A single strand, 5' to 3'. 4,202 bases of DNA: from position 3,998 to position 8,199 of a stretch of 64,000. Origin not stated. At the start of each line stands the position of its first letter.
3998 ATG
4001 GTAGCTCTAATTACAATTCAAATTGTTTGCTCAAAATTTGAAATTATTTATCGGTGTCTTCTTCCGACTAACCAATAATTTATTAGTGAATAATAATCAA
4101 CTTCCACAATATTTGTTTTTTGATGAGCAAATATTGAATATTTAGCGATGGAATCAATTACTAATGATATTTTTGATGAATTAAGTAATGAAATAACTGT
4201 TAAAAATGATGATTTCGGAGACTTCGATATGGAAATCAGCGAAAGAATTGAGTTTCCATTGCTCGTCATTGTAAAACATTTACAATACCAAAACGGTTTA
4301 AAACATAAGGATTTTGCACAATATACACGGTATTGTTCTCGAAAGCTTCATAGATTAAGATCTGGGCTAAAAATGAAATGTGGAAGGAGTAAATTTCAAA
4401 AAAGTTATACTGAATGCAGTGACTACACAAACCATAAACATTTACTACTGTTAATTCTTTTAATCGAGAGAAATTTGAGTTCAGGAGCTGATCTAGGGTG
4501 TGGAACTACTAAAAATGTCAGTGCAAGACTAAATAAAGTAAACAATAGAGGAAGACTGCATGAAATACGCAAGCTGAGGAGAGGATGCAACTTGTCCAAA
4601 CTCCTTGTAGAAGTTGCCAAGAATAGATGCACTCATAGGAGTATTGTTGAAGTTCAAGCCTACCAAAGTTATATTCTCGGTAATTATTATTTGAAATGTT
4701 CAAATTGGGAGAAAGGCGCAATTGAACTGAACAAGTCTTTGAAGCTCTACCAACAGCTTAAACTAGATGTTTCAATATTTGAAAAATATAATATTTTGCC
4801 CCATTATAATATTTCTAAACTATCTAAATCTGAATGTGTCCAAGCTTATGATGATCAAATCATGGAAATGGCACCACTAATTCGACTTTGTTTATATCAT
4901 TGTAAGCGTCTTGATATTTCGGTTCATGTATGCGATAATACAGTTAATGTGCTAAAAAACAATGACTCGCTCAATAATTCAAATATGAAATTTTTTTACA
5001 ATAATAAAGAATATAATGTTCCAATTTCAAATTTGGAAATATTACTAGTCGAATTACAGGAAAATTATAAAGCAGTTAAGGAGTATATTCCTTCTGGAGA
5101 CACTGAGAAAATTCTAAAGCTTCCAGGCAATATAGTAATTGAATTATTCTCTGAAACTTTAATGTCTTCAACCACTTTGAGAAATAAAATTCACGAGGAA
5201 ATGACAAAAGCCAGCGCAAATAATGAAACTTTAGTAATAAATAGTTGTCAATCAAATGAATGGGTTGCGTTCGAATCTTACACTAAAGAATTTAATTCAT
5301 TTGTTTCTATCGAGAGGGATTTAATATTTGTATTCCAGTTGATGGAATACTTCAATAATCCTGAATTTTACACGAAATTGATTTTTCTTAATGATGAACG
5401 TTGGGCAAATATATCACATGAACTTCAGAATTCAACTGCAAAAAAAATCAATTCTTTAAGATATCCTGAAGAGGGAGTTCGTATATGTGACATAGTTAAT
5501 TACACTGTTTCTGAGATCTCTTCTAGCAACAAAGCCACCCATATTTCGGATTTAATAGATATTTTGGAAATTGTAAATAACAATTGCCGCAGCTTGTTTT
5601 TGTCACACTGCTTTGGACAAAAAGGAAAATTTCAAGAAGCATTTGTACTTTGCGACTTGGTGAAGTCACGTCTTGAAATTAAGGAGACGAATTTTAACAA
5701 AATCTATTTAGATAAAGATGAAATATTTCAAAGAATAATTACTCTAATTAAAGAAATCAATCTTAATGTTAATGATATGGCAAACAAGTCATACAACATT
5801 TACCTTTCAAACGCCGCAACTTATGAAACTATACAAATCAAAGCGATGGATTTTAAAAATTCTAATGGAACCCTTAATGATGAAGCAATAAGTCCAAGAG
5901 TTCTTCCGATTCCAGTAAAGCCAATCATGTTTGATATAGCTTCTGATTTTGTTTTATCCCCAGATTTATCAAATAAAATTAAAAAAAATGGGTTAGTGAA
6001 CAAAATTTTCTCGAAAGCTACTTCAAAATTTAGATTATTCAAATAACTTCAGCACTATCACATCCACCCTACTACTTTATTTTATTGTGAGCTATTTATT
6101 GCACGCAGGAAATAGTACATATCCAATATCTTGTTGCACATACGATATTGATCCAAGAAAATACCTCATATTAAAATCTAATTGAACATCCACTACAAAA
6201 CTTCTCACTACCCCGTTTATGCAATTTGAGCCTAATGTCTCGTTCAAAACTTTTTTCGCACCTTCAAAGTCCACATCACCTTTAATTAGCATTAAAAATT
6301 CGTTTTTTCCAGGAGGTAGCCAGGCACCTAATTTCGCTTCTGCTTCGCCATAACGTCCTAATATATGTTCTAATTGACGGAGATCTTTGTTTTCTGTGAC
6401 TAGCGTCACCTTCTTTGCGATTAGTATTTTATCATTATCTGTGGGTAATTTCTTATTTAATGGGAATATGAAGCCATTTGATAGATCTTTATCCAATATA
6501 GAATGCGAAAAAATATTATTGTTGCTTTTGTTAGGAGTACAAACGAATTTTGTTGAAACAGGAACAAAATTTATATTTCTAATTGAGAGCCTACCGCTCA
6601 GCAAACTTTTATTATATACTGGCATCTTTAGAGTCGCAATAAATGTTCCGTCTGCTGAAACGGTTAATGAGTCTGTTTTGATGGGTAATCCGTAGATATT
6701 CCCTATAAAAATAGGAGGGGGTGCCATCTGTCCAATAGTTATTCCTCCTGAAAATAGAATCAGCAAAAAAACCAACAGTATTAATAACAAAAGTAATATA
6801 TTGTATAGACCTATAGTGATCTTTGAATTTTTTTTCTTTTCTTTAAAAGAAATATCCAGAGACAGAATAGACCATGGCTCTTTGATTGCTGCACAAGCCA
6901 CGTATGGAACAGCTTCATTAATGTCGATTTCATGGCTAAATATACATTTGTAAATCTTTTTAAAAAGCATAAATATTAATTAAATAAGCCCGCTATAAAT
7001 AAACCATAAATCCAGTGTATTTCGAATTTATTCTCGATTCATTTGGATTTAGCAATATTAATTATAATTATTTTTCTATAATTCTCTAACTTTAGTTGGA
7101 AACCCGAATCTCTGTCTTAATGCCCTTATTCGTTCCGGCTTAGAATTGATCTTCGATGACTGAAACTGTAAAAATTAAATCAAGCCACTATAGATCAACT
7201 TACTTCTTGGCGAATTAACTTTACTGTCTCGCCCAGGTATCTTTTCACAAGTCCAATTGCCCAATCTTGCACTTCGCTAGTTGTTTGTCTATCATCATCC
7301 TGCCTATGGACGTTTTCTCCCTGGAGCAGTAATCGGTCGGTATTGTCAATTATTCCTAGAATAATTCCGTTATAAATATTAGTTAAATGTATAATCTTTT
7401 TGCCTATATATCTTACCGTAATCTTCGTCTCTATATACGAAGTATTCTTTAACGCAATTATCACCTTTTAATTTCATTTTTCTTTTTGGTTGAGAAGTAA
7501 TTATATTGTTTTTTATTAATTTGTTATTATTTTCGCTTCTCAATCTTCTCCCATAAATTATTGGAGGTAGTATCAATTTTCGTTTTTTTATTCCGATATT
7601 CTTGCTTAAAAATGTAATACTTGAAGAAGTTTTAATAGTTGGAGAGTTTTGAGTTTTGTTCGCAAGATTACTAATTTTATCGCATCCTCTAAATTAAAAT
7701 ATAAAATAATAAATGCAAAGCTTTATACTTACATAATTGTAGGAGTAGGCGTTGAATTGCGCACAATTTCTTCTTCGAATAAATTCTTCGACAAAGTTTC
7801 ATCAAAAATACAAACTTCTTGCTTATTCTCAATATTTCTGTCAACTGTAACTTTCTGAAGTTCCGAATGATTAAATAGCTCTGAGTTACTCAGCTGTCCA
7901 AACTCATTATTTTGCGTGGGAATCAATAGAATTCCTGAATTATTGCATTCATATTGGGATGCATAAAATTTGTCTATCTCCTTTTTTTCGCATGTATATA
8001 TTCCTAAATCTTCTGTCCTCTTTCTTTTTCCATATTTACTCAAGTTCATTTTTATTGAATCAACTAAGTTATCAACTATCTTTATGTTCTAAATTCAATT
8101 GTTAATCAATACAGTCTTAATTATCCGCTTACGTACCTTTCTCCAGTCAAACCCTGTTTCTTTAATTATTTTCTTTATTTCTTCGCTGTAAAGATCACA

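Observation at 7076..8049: Two or three separate ORF calls are one 4-exon gene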

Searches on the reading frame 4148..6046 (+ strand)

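Call 6: search_protein_families(library=pfam, proteins=[window:4148-6046:+], max_evalue=1)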
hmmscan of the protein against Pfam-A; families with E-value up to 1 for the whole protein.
window:4148-6046:+ (632 aa): 1 family
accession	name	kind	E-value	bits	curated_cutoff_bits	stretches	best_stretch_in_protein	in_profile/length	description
PF16969.10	SRP68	-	6.5e-35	121.6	26.1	2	51-254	1-188/565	RNA-binding signal recognition particle 68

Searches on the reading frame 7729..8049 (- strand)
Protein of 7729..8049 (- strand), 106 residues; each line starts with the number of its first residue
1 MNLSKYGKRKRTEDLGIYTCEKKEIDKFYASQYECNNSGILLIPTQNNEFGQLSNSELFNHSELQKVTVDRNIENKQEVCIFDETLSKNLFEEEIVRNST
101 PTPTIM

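Call 60: list_cluster_members(proteins=[P0015, P0014, P0016, P0017, P0018, window:7729-8049:-, window:7379-7576:-])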
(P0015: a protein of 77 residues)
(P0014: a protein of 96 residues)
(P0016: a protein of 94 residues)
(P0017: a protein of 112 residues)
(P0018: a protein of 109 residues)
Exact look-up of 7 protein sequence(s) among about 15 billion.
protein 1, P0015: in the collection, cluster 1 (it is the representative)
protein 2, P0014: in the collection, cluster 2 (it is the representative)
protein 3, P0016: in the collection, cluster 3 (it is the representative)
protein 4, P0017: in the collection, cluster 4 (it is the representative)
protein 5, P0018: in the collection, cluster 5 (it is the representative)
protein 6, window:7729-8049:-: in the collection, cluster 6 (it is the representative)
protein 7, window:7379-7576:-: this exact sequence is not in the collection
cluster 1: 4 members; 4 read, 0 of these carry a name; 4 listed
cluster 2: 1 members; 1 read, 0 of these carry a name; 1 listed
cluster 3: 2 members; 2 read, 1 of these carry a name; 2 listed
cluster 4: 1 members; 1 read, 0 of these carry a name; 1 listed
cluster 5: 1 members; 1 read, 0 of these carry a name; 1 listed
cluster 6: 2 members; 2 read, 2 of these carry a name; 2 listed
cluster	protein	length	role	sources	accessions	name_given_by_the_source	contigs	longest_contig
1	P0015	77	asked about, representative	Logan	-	-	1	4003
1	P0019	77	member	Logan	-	-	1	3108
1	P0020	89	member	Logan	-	-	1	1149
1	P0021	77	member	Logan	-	-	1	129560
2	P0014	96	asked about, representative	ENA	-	-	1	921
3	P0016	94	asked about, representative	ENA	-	-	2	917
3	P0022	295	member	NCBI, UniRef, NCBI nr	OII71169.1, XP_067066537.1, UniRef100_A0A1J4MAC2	hypothetical protein cand_025850 [Cryptosporidium andersoni] | Uncharacterized protein n=1 Tax=Cryptosporidium andersoni TaxID=117008 ...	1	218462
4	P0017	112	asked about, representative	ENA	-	-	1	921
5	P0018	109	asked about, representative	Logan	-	-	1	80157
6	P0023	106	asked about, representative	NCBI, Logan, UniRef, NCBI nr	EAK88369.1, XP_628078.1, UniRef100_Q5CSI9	hypothetical protein [Cryptosporidium parvum Iowa II] | Uncharacterized protein n=1 Tax=Cryptosporidium parvum (strain Iowa II) TaxID=353152 ...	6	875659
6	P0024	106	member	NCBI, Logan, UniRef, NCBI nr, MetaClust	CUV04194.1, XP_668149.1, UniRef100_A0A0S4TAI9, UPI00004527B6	unnamed protein product [Cryptosporidium hominis] | Uncharacterized protein n=1 Tax=Cryptosporidium hominis TaxID=237895 ... | hypothetical protein [Cryptosporidium hominis TU502]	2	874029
